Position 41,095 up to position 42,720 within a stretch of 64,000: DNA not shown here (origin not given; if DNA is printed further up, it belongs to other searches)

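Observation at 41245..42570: NtrC-type response regulator whose sigma-54-contacting GAFTGA loop is replaced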

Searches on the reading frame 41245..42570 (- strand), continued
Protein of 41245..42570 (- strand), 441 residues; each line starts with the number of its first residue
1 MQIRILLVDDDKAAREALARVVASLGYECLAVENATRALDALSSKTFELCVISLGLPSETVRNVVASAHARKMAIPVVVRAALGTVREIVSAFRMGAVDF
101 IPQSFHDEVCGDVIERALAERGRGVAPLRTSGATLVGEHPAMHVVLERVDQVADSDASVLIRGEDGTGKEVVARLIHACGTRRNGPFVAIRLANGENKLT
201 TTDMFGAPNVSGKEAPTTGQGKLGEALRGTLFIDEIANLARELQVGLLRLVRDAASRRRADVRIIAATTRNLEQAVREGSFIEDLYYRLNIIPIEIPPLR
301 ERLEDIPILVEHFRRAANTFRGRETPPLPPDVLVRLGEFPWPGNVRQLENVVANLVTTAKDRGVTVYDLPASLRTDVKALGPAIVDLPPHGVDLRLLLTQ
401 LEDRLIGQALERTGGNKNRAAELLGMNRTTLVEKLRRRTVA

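Call 9: find_homologous_proteins(query=window:41245-42570:-, max_evalue=1e-30)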
Query window:41245-42570:- (441 aa): 7990 proteins with E <= 1e-30 among 8000 candidates; the best 120 are listed.
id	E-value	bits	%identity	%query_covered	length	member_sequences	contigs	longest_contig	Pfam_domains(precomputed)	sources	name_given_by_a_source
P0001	1.2e-280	948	100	100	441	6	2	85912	PF00158.33,PF25601.2,PF02954.26,PF14532.13,PF00072.31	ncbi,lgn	-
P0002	6.7e-268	906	95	100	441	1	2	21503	PF00158.33,PF25601.2,PF02954.26,PF14532.13,PF00072.31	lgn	-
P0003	2.5e-254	862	92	100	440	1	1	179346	PF00158.33,PF25601.2,PF02954.26,PF14532.13,PF00072.31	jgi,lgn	jgi:two-component system, NtrC family, response regulator AtoC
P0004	2.2e-245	832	87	100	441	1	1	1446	PF00158.33,PF25601.2,PF02954.26,PF14532.13,PF00072.31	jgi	jgi:DNA-binding NtrC family response regulator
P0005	1.3e-244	830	88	100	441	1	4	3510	PF00158.33,PF25601.2,PF02954.26,PF14532.13,PF00072.31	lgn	-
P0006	3.2e-244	828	87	100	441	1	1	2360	PF00158.33,PF25601.2,PF02954.26,PF14532.13,PF00072.31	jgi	jgi:DNA-binding NtrC family response regulator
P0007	1.1e-242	823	86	100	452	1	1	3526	PF00158.33,PF25601.2,PF02954.26,PF14532.13,PF00072.31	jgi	jgi:two-component system, NtrC family, response regulator AtoC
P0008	2.1e-242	822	87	100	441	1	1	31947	PF00158.33,PF25601.2,PF02954.26,PF14532.13,PF00072.31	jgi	jgi:two-component system response regulator AtoC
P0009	2.3e-242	822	87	100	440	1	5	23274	PF00158.33,PF25601.2,PF02954.26,PF14532.13,PF00072.31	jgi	jgi:two-component system response regulator AtoC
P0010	1.3e-241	820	86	100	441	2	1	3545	PF00158.33,PF25601.2,PF02954.26,PF14532.13,PF00072.31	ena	-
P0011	2.4e-239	812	86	100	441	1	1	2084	PF00158.33,PF25601.2,PF02954.26,PF14532.13,PF00072.31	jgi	jgi:DNA-binding NtrC family response regulator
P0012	2.4e-239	812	85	100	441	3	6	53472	PF00158.33,PF25601.2,PF02954.26,PF14532.13,PF00072.31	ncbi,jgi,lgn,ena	jgi:DNA-binding NtrC family response regulator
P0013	2.8e-239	812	86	100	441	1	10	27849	PF00158.33,PF25601.2,PF02954.26,PF14532.13,PF00072.31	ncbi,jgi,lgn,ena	-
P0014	7.4e-224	761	79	100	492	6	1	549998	PF00158.33,PF25601.2,PF02954.26,PF14532.13,PF00072.31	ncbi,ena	-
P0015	5.6e-219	745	78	100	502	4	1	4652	PF00158.33,PF25601.2,PF02954.26,PF14532.13,PF00072.31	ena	-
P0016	1.6e-218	744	77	100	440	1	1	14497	PF00158.33,PF25601.2,PF02954.26,PF14532.13,PF00072.31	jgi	jgi:DNA-binding NtrC family response regulator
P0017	2.6e-218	743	78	100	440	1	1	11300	PF00158.33,PF25601.2,PF02954.26,PF14532.13,PF00072.31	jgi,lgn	jgi:two-component system response regulator AtoC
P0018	1.6e-217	740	79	100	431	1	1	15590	PF00158.33,PF25601.2,PF02954.26,PF14532.13,PF00072.31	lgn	-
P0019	3.0e-215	733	78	100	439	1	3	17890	PF00158.33,PF25601.2,PF02954.26,PF14532.13,PF00072.31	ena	-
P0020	3.9e-214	729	77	100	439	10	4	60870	PF00158.33,PF25601.2,PF02954.26,PF14532.13,PF00072.31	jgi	jgi:DNA-binding NtrC family response regulator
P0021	2.5e-213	727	78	100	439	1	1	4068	PF00158.33,PF25601.2,PF02954.26,PF14532.13,PF00072.31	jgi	jgi:DNA-binding NtrC family response regulator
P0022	2.9e-211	720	78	100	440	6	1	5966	PF00158.33,PF25601.2,PF02954.26,PF14532.13,PF00072.31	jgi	jgi:DNA-binding NtrC family response regulator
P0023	3.4e-209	713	74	100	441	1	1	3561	PF00158.33,PF25601.2,PF02954.26,PF14532.13,PF00072.31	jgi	jgi:two-component system, NtrC family, response regulator AtoC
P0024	1.0e-208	711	75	100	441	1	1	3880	PF00158.33,PF25601.2,PF02954.26,PF14532.13,PF00072.31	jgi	-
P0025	1.1e-208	711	75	100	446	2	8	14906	PF00158.33,PF25601.2,PF02954.26,PF14532.13,PF00072.31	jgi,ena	jgi:two-component system, NtrC family, response regulator AtoC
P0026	1.9e-208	711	75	100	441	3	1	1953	PF00158.33,PF25601.2,PF02954.26,PF14532.13,PF00072.31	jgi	jgi:Response regulator containing CheY-like receiver, AAA-type ATPase, and DNA-binding domains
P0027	3.5e-208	710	74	100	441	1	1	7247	PF00158.33,PF25601.2,PF02954.26,PF14532.13,PF00072.31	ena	-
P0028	3.6e-208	710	74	100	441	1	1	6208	PF00158.33,PF25601.2,PF02954.26,PF14532.13,PF00072.31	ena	-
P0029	6.3e-208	709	75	100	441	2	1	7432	PF00158.33,PF25601.2,PF02954.26,PF14532.13,PF00072.31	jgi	jgi:DNA-binding NtrC family response regulator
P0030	9.8e-208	708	74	100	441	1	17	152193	PF00158.33,PF25601.2,PF02954.26,PF14532.13,PF00072.31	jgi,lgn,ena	jgi:DNA-binding NtrC family response regulator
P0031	5.2e-207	706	74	100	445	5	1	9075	PF00158.33,PF25601.2,PF02954.26,PF14532.13,PF00072.31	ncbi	ncbi:MAG: sigma-54 dependent transcriptional regulator [Polyangia bacterium]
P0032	6.5e-207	706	74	100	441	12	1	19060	PF00158.33,PF25601.2,PF02954.26,PF14532.13,PF00072.31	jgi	jgi:DNA-binding NtrC family response regulator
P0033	1.5e-206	704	74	100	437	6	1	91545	PF00158.33,PF25601.2,PF02954.26,PF14532.13,PF00072.31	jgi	jgi:DNA-binding NtrC family response regulator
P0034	2.3e-206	704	74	100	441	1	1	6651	PF00158.33,PF25601.2,PF02954.26,PF14532.13,PF00072.31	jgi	jgi:two-component system, NtrC family, response regulator AtoC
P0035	4.2e-206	703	75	100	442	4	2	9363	PF00158.33,PF25601.2,PF02954.26,PF14532.13,PF00072.31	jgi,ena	-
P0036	1.2e-205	701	74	100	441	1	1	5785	PF00158.33,PF25601.2,PF02954.26,PF14532.13,PF00072.31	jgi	-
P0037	6.0e-205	699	74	100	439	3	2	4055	PF00158.33,PF25601.2,PF02954.26,PF14532.13,PF00072.31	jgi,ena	-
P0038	2.2e-204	697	74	100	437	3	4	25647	PF00158.33,PF25601.2,PF02954.26,PF14532.13,PF00072.31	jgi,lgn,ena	jgi:DNA-binding NtrC family response regulator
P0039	3.8e-204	696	74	100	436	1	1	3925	PF00158.33,PF25601.2,PF02954.26,PF14532.13,PF00072.31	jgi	-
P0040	9.5e-204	695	74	100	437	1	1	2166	PF00158.33,PF25601.2,PF02954.26,PF14532.13,PF00072.31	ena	-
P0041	2.5e-203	694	73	100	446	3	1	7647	PF00158.33,PF25601.2,PF02954.26,PF14532.13,PF00072.31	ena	-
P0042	1.9e-202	691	72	100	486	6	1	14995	PF00158.33,PF25601.2,PF02954.26,PF14532.13,PF00072.31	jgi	-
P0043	3.2e-202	690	73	100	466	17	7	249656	PF00158.33,PF25601.2,PF02954.26,PF14532.13,PF00072.31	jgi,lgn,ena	jgi:DNA-binding NtrC family response regulator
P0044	9.4e-202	689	73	100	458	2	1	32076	PF00158.33,PF25601.2,PF02954.26,PF14532.13,PF00072.31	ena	-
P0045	6.9e-199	679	72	100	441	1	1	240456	PF00158.33,PF25601.2,PF02954.26,PF14532.13,PF00072.31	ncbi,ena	-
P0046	5.9e-196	669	73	100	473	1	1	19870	PF00158.33,PF25601.2,PF02954.26,PF14532.13,PF00072.31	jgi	jgi:two-component system response regulator AtoC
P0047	1.0e-195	669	71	100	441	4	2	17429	PF00158.33,PF25601.2,PF02954.26,PF14532.13,PF00072.31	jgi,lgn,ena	-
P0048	2.4e-194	664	72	100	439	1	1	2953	PF00158.33,PF25601.2,PF02954.26,PF14532.13,PF00072.31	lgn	-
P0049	1.1e-193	662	73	100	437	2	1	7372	PF00158.33,PF25601.2,PF02954.26,PF14532.13,PF00072.31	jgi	jgi:two-component system response regulator AtoC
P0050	9.6e-193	659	70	100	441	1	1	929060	PF00158.33,PF25601.2,PF02954.26,PF14532.13,PF00072.31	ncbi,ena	-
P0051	7.7e-190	649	72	100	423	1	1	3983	PF00158.33,PF25601.2,PF02954.26,PF14532.13,PF00072.31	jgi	-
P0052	3.4e-189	647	71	100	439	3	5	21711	PF00158.33,PF25601.2,PF02954.26,PF14532.13,PF00072.31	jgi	jgi:two-component system NtrC family response regulator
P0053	3.9e-187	640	71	100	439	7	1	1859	PF00158.33,PF25601.2,PF02954.26,PF14532.13,PF00072.31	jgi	jgi:two-component system, NtrC family, response regulator AtoC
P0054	8.8e-186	636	69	100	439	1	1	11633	PF00158.33,PF25601.2,PF02954.26,PF14532.13,PF00072.31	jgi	jgi:two-component system NtrC family response regulator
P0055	9.4e-183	626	68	100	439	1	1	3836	PF00158.33,PF25601.2,PF02954.26,PF14532.13,PF00072.31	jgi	jgi:DNA-binding NtrC family response regulator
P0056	1.1e-182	626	69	100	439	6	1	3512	PF00158.33,PF25601.2,PF02954.26,PF14532.13,PF00072.31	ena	-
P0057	3.1e-182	624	68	100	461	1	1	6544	PF00158.33,PF25601.2,PF02954.26,PF14532.13,PF00072.31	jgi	jgi:DNA-binding NtrC family response regulator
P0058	4.7e-182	624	69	100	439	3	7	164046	PF00158.33,PF25601.2,PF02954.26,PF14532.13,PF00072.31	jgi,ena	jgi:DNA-binding NtrC family response regulator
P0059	1.2e-180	619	68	100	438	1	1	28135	PF00158.33,PF25601.2,PF02954.26,PF14532.13,PF00072.31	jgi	jgi:two-component system response regulator AtoC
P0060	2.4e-172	592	66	100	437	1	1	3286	PF00158.33,PF25601.2,PF02954.26,PF14532.13,PF00072.31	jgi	jgi:two-component system response regulator AtoC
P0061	3.5e-166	571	64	100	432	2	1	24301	PF00158.33,PF25601.2,PF02954.26,PF14532.13,PF00072.31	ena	-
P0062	1.6e-158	546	60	100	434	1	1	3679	PF00158.33,PF25601.2,PF02954.26,PF14532.13,PF00072.31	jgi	jgi:DNA-binding NtrC family response regulator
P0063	1.3e-155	537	84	68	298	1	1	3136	PF00158.33,PF25601.2,PF02954.26,PF14532.13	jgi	-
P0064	1.3e-147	510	58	100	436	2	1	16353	PF00158.33,PF25601.2,PF02954.26,PF14532.13,PF00072.31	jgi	jgi:two-component system, NtrC family, response regulator AtoC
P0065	1.0e-144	501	57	100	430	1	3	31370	PF00158.33,PF25601.2,PF02954.26,PF14532.13,PF00072.31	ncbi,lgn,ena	-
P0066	3.4e-144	499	79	68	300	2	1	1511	PF00158.33,PF25601.2,PF02954.26,PF14532.13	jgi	jgi:DNA-binding NtrC family response regulator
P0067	6.6e-144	498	57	100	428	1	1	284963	PF00158.33,PF25601.2,PF02954.26,PF14532.13,PF00072.31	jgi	jgi:DNA-binding NtrC family response regulator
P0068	8.4e-143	494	56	100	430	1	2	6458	PF00158.33,PF25601.2,PF02954.26,PF14532.13,PF00072.31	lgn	-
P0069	1.0e-142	494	57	100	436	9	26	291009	PF00158.33,PF25601.2,PF02954.26,PF14532.13,PF00072.31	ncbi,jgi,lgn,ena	ncbi:MAG: sigma-54 dependent transcriptional regulator [Polyangia bacterium]|jgi:DNA-binding NtrC fa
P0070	1.2e-142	494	55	100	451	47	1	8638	PF00158.33,PF25601.2,PF02954.26,PF14532.13,PF00072.31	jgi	-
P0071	1.3e-141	490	55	100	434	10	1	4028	PF00158.33,PF25601.2,PF02954.26,PF14532.13,PF00072.31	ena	-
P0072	1.8e-141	490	56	100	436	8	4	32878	PF00158.33,PF25601.2,PF02954.26,PF14532.13,PF00072.31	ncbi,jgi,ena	-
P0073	7.0e-141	488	56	100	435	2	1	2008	PF00158.33,PF25601.2,PF02954.26,PF14532.13,PF00072.31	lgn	-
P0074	9.4e-141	488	55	100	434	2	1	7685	PF00158.33,PF25601.2,PF02954.26,PF14532.13,PF00072.31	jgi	jgi:two-component system, NtrC family, response regulator AtoC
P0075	4.0e-140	486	56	100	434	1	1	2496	PF00158.33,PF25601.2,PF02954.26,PF14532.13,PF00072.31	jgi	jgi:DNA-binding NtrC family response regulator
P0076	4.3e-140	485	56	100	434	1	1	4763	PF00158.33,PF25601.2,PF02954.26,PF14532.13,PF00072.31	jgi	jgi:DNA-binding NtrC family response regulator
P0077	9.7e-140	484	55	100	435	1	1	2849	PF00158.33,PF25601.2,PF02954.26,PF14532.13,PF00072.31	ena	-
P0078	1.5e-139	484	54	100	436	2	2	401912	PF00158.33,PF25601.2,PF02954.26,PF14532.13,PF00072.31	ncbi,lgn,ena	-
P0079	1.7e-139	483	55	100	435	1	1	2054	PF00158.33,PF25601.2,PF02954.26,PF14532.13,PF00072.31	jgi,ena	-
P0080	2.0e-139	483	54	100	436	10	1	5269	PF00158.33,PF25601.2,PF02954.26,PF14532.13,PF00072.31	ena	-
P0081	2.3e-139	483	56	100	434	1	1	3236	PF00158.33,PF25601.2,PF02954.26,PF14532.13,PF00072.31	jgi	jgi:DNA-binding NtrC family response regulator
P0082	3.1e-139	483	56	100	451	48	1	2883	PF00158.33,PF25601.2,PF02954.26,PF14532.13,PF00072.31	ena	-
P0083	8.1e-139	481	55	100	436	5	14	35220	PF00158.33,PF25601.2,PF02954.26,PF14532.13,PF00072.31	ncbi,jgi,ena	jgi:DNA-binding NtrC family response regulator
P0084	8.6e-139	481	57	93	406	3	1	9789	PF00158.33,PF25601.2,PF02954.26,PF14532.13,PF00072.31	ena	-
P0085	1.1e-138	481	56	100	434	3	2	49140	PF00158.33,PF25601.2,PF02954.26,PF14532.13,PF00072.31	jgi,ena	jgi:DNA-binding NtrC family response regulator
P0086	3.1e-138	479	58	95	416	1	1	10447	PF00158.33,PF25601.2,PF02954.26,PF14532.13,PF00072.31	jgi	jgi:DNA-binding NtrC family response regulator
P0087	4.8e-138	479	54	100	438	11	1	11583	PF00158.33,PF25601.2,PF02954.26,PF14532.13,PF00072.31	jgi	jgi:two-component system, NtrC family, response regulator AtoC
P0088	4.5e-137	476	54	100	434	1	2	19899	PF00158.33,PF25601.2,PF02954.26,PF14532.13,PF00072.31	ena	-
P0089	6.7e-137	475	54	100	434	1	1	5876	PF00158.33,PF25601.2,PF02954.26,PF14532.13,PF00072.31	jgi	jgi:DNA-binding NtrC family response regulator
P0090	6.8e-137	475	55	100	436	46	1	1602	PF00158.33,PF25601.2,PF02954.26,PF14532.13,PF00072.31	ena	-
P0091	8.4e-137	475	55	100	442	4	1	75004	PF00158.33,PF25601.2,PF02954.26,PF14532.13,PF00072.31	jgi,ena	jgi:DNA-binding NtrC family response regulator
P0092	1.5e-136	474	88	58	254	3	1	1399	PF00158.33,PF25601.2,PF02954.26,PF14532.13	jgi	jgi:DNA-binding NtrC family response regulator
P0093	2.0e-136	473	55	100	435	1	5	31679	PF00158.33,PF25601.2,PF02954.26,PF14532.13,PF00072.31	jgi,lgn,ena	jgi:DNA-binding NtrC family response regulator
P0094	2.3e-136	473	55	100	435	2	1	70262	PF00158.33,PF25601.2,PF02954.26,PF14532.13,PF00072.31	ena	-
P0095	7.0e-136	472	55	100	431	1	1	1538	PF00158.33,PF25601.2,PF02954.26,PF14532.13,PF00072.31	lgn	-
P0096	1.4e-135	471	55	100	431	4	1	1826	PF00158.33,PF25601.2,PF02954.26,PF14532.13,PF00072.31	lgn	-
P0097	1.7e-135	470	55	100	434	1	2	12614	PF00158.33,PF25601.2,PF02954.26,PF14532.13,PF00072.31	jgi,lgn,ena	-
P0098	6.9e-135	468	54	100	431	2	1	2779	PF00158.33,PF25601.2,PF02954.26,PF14532.13,PF00072.31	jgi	jgi:two-component system, NtrC family, response regulator AtoC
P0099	1.6e-133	464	54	100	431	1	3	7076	PF00158.33,PF25601.2,PF02954.26,PF14532.13,PF00072.31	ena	-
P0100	1.1e-131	458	52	100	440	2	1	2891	PF00158.33,PF25601.2,PF02954.26,PF14532.13,PF07728.21,PF00072.31,PF01078.28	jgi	jgi:DNA-binding NtrC family response regulator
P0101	1.9e-131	457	75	68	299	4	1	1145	PF00158.33,PF25601.2,PF02954.26,PF14532.13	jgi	jgi:DNA-binding NtrC family response regulator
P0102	3.7e-131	456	56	91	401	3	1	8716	PF00158.33,PF25601.2,PF02954.26,PF14532.13,PF00072.31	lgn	-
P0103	6.5e-131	455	59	86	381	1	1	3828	PF00158.33,PF25601.2,PF02954.26,PF14532.13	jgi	jgi:DNA-binding NtrC family response regulator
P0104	1.6e-130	454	51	100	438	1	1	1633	PF00158.33,PF25601.2,PF02954.26,PF14532.13,PF07728.21,PF00072.31,PF01078.28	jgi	jgi:two-component system, NtrC family, response regulator AtoC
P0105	1.7e-130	454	61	83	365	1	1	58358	PF00158.33,PF25601.2,PF02954.26,PF14532.13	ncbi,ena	-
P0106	2.3e-130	453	52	100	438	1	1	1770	PF00158.33,PF25601.2,PF02954.26,PF14532.13,PF07728.21,PF00072.31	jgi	-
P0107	3.7e-130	453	56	92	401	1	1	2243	PF00158.33,PF25601.2,PF02954.26,PF14532.13,PF00072.31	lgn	-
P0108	5.7e-130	452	52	100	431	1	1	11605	PF00158.33,PF25601.2,PF02954.26,PF14532.13,PF00072.31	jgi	jgi:two-component system, NtrC family, response regulator AtoC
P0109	9.0e-130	451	51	100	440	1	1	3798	PF00158.33,PF25601.2,PF02954.26,PF14532.13,PF00072.31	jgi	jgi:DNA-binding NtrC family response regulator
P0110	9.0e-130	451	52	99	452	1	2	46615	PF00158.33,PF25601.2,PF02954.26,PF14532.13,PF07728.21,PF00072.31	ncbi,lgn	-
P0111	1.1e-129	451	52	100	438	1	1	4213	PF00158.33,PF25601.2,PF02954.26,PF14532.13,PF07728.21,PF00072.31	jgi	jgi:DNA-binding NtrC family response regulator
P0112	1.4e-129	451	51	100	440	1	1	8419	PF00158.33,PF25601.2,PF02954.26,PF14532.13,PF07728.21,PF00072.31,PF06490.18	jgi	jgi:DNA-binding NtrC family response regulator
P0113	2.9e-129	450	51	100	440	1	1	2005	PF00158.33,PF25601.2,PF02954.26,PF14532.13,PF00072.31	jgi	jgi:two-component system, NtrC family, response regulator AtoC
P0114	3.9e-129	449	51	100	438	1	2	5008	PF00158.33,PF25601.2,PF02954.26,PF14532.13,PF07728.21,PF00072.31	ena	-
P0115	1.7e-128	447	51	100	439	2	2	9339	PF00158.33,PF25601.2,PF02954.26,PF14532.13,PF07728.21,PF00072.31,PF01078.28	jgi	jgi:DNA-binding NtrC family response regulator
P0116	2.6e-127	443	52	100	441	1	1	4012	PF00158.33,PF25601.2,PF02954.26,PF14532.13,PF07728.21,PF00072.31,PF01078.28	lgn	-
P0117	3.0e-126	440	51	100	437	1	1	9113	PF00158.33,PF25601.2,PF02954.26,PF14532.13,PF00072.31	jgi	jgi:DNA-binding NtrC family response regulator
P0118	5.7e-126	439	60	82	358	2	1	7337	PF00158.33,PF25601.2,PF02954.26,PF14532.13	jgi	jgi:DNA-binding NtrC family response regulator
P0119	9.4e-126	438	51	100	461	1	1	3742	PF00158.33,PF25601.2,PF02954.26,PF14532.13,PF00072.31,PF01078.28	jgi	jgi:DNA-binding NtrC family response regulator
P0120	2.3e-125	437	51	100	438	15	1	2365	PF00158.33,PF25601.2,PF02954.26,PF14532.13,PF00072.31,PF06490.18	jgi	-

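Call 11: find_encoding_contigs(protein=P0001, flank=10000, max_places=4)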
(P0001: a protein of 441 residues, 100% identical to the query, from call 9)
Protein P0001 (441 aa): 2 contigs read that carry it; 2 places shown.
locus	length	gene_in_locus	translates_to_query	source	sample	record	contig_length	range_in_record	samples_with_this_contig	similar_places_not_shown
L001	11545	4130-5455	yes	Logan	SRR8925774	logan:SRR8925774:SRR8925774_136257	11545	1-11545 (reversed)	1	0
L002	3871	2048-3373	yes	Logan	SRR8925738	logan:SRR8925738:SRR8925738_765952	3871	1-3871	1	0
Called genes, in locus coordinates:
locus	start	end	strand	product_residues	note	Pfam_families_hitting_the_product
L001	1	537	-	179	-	?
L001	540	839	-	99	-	PF00420:Oxidored_q2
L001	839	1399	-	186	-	PF00499:Oxidored_q3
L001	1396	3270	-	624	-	PF01257:2Fe-2S_thioredx, PF01512:Complex1_51K, PF10531:SLBB, PF22461:SLBB_2, PF10589:NADH_4Fe-4S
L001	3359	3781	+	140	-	PF02537:CRCB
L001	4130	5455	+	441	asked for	PF00072:Response_reg, PF00158:Sigma54_activat, PF14532:Sigma54_activ_2, PF25601:AAA_lid_14, PF02954:HTH_8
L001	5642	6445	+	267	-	PF04542:Sigma70_r2, PF04539:Sigma70_r3 (weak), PF04545:Sigma70_r4, PF08281:Sigma70_r4_2 (weak)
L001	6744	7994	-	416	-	PF05559:DUF763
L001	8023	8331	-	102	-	-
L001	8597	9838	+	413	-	-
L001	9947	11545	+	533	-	?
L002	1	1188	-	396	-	?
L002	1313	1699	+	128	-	PF02537:CRCB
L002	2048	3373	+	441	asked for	PF00072:Response_reg, PF00158:Sigma54_activat, PF14532:Sigma54_activ_2, PF25601:AAA_lid_14, PF02954:HTH_8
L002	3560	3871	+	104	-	?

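Call 17: find_encoding_contigs(protein=P0050, flank=10000, max_places=2)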
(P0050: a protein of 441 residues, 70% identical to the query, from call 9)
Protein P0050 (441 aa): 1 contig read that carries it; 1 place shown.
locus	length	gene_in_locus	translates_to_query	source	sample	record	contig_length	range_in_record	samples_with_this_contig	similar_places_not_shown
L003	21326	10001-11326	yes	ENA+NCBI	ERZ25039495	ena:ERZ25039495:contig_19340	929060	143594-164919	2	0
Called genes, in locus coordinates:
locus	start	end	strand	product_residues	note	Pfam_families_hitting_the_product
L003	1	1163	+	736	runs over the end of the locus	-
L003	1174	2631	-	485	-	PF00361:Proton_antipo_M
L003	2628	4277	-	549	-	PF00361:Proton_antipo_M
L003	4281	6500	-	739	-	PF00662:Proton_antipo_N, PF00361:Proton_antipo_M, PF00801:PKD (faint)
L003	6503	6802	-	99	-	PF00420:Oxidored_q2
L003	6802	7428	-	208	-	PF00499:Oxidored_q3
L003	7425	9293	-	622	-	PF01257:2Fe-2S_thioredx, PF01512:Complex1_51K, PF10531:SLBB, PF22461:SLBB_2, PF10589:NADH_4Fe-4S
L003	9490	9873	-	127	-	PF02537:CRCB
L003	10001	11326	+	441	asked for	PF00072:Response_reg (weak), PF00158:Sigma54_activat, PF14532:Sigma54_activ_2, PF25601:AAA_lid_14, PF02954:HTH_8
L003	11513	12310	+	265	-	PF04542:Sigma70_r2, PF04539:Sigma70_r3, PF08281:Sigma70_r4_2 (weak), PF04545:Sigma70_r4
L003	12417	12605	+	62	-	PF04316:FlgM (weak)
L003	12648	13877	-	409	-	PF05559:DUF763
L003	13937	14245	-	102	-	-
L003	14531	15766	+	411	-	-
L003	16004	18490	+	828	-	PF00912:Transgly, PF17092:PCB_OB, PF00905:Transpeptidase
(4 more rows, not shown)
